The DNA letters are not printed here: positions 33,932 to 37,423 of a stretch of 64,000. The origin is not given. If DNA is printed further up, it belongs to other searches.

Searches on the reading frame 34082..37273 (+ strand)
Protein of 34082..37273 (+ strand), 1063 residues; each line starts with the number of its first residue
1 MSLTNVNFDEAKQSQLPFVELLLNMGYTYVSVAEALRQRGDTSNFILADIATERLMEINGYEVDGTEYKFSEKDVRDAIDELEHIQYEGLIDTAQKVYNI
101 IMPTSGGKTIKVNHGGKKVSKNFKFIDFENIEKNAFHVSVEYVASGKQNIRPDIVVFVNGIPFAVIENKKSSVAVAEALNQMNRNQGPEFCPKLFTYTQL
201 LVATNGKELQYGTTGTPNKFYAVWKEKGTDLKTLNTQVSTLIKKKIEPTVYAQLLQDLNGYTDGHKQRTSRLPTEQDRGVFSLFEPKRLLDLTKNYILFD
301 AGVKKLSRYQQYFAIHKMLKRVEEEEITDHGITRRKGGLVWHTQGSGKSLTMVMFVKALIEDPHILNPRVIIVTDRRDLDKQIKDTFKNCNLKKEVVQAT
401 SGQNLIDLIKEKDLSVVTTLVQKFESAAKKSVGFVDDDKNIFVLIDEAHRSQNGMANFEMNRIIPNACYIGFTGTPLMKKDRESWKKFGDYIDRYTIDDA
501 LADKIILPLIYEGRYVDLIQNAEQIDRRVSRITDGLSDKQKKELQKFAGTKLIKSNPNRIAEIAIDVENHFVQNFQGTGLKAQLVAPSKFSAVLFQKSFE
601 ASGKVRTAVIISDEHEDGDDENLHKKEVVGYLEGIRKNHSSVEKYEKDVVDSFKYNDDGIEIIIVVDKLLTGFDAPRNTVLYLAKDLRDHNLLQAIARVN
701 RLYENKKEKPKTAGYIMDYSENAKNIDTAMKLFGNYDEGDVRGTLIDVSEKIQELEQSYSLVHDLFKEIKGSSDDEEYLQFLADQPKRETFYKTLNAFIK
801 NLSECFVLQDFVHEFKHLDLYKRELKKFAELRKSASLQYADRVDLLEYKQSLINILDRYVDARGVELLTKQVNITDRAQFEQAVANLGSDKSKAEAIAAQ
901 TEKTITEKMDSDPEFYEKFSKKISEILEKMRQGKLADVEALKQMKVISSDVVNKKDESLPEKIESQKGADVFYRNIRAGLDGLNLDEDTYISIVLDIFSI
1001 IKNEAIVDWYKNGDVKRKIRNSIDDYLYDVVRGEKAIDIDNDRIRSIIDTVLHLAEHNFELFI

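Call 3: search_protein_families(library=pfam, proteins=[window:34082-37273:+], max_evalue=0.1)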
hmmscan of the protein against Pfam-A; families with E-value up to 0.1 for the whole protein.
window:34082-37273:+ (1063 aa): 9 families
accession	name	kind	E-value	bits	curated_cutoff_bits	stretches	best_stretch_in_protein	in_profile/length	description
PF18766.7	SWI2_SNF2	-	7.6e-78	261.6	26.7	1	310-541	1-220/221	SWI2/SNF2 ATPase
PF04313.20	HSDR_N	-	2.4e-34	119.4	25.1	1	8-218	2-196/198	Type I restriction enzyme R protein N terminus (HSDR_N)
PF04851.21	ResIII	-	4.6e-24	85.6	22.5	1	308-476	5-162/164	Type III restriction enzyme, res subunit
PF22679.2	T1R_D3-like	-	3.4e-23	83.2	27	1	614-720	52-157/158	Type I restriction enzyme subunit R domain 3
PF00270.35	DEAD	-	2.5e-06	27.8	26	1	344-466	23-144/167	DEAD/DEAH box helicase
PF11867.13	T1RH-like_C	-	7.2e-06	26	26.8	1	744-1056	7-324/329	Type I restriction enzyme HindI endonuclease subunit-like, C-terminal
PF00176.29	SNF2-rel_dom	-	0.00062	19.4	24.9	1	324-485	15-172/290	SNF2-related domain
PF22567.2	UBA_9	-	0.033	14.5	27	1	19-44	9-34/43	UBA-like domain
PF13401.12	AAA_22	-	0.068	13.9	27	0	339-466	9-109/130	AAA domain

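Call 4: search_protein_families(library=padloc, proteins=[window:34082-37273:+], max_evalue=0.1)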
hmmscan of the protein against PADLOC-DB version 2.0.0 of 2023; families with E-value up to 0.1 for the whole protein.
window:34082-37273:+ (1063 aa): 9 families
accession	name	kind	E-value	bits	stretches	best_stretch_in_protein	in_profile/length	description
PDLC03041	REase_I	-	2.7e-150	500.5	1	11-1001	10-1044/1099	Type I restriction enzyme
PDLC03044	REase_I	-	1.3e-113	379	2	273-1039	217-1023/1034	Type I restriction enzyme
PDLC03040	REase_I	-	1.8e-106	355.2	2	282-1025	232-995/1029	Type I restriction enzyme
PDLC03048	REase_I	-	2.8e-64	215.7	1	117-881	84-813/976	Type I restriction enzyme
PDLC03046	REase_I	-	8.7e-27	91.4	3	333-522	280-500/1025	Type I restriction enzyme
PDLC03045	REase_I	-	1.2e-26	91.1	2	308-526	259-481/995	Type I restriction enzyme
PDLC03043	REase_I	-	1.8e-12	45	1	121-216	120-217/313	Type I restriction enzyme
PDLC04934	PDC-S15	-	0.0011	16.1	1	928-1039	290-399/416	-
PDLC03659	mREase_IV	-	0.0025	13.7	1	317-478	225-373/945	Type IV methyl-directed restriction enzyme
